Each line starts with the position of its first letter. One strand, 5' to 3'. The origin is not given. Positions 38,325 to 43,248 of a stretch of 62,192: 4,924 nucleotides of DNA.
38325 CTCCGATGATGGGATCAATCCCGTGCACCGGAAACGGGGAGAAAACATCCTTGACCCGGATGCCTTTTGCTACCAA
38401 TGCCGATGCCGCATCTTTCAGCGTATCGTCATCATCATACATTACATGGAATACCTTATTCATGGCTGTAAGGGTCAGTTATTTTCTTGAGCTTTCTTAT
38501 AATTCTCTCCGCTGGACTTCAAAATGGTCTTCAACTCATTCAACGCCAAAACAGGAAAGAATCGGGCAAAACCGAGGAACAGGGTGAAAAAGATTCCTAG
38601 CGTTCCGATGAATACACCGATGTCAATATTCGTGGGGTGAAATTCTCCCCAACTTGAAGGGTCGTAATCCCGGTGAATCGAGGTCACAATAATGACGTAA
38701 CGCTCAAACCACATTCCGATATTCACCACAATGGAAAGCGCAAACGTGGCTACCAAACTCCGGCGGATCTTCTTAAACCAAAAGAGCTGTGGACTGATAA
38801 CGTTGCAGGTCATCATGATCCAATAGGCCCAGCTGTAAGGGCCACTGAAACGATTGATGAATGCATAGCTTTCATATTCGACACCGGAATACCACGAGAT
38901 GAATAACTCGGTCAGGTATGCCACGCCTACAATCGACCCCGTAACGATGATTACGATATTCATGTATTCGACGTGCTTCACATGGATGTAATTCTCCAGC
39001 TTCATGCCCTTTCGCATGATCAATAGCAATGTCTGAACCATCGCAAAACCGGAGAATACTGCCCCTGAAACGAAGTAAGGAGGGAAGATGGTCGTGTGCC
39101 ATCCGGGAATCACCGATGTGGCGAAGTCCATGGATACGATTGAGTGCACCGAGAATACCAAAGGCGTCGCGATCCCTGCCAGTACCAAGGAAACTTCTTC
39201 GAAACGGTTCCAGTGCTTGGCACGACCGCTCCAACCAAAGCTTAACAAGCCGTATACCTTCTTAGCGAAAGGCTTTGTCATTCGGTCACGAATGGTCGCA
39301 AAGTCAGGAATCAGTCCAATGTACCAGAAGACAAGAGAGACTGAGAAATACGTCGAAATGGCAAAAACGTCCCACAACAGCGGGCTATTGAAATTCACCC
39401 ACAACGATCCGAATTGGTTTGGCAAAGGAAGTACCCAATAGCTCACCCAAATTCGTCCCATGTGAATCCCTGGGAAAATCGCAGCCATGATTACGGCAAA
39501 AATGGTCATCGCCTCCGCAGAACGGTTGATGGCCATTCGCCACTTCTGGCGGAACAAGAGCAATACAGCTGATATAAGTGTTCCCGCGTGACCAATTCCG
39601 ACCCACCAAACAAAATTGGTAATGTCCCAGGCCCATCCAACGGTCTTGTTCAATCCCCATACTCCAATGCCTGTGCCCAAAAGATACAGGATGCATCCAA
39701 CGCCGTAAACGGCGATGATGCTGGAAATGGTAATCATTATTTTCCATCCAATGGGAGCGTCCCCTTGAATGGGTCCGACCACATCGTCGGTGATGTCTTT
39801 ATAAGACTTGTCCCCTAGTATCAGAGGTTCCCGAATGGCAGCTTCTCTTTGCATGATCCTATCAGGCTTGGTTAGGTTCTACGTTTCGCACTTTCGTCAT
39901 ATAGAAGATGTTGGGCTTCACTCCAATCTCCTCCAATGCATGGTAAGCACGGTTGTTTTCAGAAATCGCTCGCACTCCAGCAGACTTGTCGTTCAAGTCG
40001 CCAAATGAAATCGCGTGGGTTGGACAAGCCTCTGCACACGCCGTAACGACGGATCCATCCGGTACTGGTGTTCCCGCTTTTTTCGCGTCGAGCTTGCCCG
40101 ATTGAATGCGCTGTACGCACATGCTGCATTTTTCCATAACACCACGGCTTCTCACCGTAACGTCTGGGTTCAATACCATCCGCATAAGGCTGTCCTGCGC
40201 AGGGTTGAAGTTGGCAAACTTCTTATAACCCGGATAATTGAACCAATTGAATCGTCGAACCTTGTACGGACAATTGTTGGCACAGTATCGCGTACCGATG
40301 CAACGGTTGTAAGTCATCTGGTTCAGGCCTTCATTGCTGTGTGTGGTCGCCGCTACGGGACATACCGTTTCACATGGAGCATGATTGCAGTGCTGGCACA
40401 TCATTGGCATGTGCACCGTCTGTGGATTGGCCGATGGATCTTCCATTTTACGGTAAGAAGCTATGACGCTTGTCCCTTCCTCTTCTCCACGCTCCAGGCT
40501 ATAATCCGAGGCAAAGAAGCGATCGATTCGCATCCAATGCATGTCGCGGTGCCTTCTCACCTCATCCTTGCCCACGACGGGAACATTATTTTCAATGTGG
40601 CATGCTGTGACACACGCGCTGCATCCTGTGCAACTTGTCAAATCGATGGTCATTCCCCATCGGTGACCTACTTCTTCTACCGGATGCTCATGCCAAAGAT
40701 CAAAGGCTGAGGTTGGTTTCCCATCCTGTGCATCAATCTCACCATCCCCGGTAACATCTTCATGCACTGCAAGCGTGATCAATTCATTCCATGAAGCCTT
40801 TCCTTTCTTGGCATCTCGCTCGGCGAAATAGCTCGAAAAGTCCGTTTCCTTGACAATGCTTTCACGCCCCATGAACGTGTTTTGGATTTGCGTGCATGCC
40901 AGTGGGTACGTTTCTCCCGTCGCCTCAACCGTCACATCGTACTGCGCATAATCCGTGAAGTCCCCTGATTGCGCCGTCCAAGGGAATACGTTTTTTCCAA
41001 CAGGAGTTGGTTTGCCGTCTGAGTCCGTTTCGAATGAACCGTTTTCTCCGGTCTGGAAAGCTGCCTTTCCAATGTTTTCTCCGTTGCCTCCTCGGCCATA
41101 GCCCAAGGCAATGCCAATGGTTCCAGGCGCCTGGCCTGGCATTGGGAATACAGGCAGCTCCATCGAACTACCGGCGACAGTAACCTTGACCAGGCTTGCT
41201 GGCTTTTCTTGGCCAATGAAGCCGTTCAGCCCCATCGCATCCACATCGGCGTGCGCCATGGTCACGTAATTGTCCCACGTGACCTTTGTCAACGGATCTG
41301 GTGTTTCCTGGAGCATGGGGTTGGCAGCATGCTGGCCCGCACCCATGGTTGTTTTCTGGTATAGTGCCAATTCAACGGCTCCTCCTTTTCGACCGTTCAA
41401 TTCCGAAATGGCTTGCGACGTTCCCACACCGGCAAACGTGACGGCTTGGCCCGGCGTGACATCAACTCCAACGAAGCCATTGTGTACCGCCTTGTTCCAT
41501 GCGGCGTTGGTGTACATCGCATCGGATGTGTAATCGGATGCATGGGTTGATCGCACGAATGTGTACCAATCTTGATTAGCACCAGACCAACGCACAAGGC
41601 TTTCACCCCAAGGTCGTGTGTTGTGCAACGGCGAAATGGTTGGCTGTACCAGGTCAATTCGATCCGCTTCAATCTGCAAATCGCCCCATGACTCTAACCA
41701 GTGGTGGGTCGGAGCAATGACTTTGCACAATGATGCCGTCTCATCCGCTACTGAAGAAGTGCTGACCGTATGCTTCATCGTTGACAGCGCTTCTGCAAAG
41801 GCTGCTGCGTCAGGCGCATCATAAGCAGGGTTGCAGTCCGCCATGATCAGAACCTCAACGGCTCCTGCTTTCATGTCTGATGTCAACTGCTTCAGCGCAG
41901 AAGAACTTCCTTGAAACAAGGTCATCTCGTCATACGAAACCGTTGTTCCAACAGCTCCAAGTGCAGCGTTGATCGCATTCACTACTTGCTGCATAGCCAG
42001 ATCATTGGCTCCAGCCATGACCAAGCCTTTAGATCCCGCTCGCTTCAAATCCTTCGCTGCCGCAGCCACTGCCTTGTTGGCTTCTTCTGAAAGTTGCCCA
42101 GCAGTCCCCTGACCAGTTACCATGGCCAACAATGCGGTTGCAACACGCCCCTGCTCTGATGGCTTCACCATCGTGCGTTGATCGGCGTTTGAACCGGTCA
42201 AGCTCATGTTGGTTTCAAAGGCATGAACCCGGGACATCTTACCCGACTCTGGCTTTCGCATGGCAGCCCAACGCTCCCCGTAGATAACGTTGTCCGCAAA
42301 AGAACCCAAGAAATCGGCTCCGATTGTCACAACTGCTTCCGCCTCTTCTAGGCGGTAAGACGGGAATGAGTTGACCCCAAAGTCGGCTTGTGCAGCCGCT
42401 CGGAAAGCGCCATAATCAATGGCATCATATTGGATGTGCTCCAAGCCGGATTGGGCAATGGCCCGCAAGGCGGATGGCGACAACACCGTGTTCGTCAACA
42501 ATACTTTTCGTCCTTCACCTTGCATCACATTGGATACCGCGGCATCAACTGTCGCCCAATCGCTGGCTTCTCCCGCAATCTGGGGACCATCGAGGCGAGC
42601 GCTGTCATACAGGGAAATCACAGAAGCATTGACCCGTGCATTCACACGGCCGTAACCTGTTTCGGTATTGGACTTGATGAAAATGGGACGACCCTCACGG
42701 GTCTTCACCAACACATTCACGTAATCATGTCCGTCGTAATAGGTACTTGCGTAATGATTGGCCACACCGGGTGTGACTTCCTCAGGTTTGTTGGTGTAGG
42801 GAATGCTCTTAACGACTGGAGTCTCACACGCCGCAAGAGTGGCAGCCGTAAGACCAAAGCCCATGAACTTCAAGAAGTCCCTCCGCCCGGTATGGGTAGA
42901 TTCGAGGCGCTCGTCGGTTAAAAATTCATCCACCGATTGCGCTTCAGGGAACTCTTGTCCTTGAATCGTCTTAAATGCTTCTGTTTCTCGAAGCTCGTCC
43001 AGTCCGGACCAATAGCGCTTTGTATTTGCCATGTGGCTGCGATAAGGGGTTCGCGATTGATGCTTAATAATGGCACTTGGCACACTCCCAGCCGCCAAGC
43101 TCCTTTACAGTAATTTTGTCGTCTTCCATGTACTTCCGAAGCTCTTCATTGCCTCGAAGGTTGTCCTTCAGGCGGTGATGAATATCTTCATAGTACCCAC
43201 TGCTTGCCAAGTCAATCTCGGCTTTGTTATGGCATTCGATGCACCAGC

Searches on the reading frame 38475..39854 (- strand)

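Call 79: search_protein_families(library=pfam, proteins=[window:38475-39854:-], max_evalue=0.00001)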
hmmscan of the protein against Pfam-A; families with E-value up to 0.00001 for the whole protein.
window:38475-39854:- (459 aa): 1 family
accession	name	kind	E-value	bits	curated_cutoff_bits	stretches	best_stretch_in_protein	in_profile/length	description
PF03916.19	NrfD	-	1.5e-17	64.7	25.8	1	67-393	4-309/313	Polysulphide reductase, NrfD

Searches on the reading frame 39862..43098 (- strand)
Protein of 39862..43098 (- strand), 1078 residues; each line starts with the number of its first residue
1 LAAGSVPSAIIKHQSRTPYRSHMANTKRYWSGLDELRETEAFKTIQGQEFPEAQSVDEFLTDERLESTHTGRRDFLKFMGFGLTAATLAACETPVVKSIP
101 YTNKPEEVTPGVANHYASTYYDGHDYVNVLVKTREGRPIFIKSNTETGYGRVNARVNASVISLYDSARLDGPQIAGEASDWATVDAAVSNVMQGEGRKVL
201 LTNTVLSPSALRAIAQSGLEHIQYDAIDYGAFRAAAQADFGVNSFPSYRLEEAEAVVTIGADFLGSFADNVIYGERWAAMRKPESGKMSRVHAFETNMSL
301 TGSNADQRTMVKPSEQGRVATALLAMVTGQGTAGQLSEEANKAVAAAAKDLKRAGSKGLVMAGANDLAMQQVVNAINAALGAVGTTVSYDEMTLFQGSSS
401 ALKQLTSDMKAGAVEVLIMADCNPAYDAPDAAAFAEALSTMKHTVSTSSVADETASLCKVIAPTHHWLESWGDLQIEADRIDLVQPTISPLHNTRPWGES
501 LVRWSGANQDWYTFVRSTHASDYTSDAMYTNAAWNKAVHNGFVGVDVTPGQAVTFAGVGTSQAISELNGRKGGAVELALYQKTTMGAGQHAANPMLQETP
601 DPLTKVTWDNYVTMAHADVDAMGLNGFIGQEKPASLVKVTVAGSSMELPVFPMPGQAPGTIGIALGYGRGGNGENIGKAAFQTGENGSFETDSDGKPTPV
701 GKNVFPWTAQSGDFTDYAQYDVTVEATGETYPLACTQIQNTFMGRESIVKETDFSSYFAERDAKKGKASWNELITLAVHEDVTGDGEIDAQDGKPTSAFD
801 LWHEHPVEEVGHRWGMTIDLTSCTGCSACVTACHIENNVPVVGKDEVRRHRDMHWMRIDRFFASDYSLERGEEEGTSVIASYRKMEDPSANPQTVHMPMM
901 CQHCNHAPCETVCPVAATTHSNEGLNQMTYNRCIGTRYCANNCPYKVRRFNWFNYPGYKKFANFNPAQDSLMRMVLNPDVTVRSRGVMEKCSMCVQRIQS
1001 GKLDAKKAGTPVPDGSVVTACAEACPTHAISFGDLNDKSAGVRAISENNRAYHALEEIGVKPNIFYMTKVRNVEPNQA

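Call 79: search_protein_families(library=pfam, proteins=[window:39862-43098:-], max_evalue=0.00001)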
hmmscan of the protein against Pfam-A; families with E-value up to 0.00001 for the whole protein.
window:39862-43098:- (1078 aa): 5 families
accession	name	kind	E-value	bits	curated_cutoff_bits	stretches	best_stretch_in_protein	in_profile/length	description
PF12838.12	Fer4_7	-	3.2e-11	43.9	27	0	822-917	1-52/52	4Fe-4S dicluster domain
PF13247.11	Fer4_11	-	2.6e-10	40.8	26.2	1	896-952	5-63/100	4Fe-4S dicluster domain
PF13183.11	Fer4_8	-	7.6e-09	36.4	27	0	820-915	2-66/68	4Fe-4S dicluster domain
PF12837.12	Fer4_6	-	5.2e-06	26.6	25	0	817-834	3-20/24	4Fe-4S binding domain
PF13237.11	Fer4_10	-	9.2e-06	25.9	25.5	0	897-944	5-53/53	4Fe-4S dicluster domain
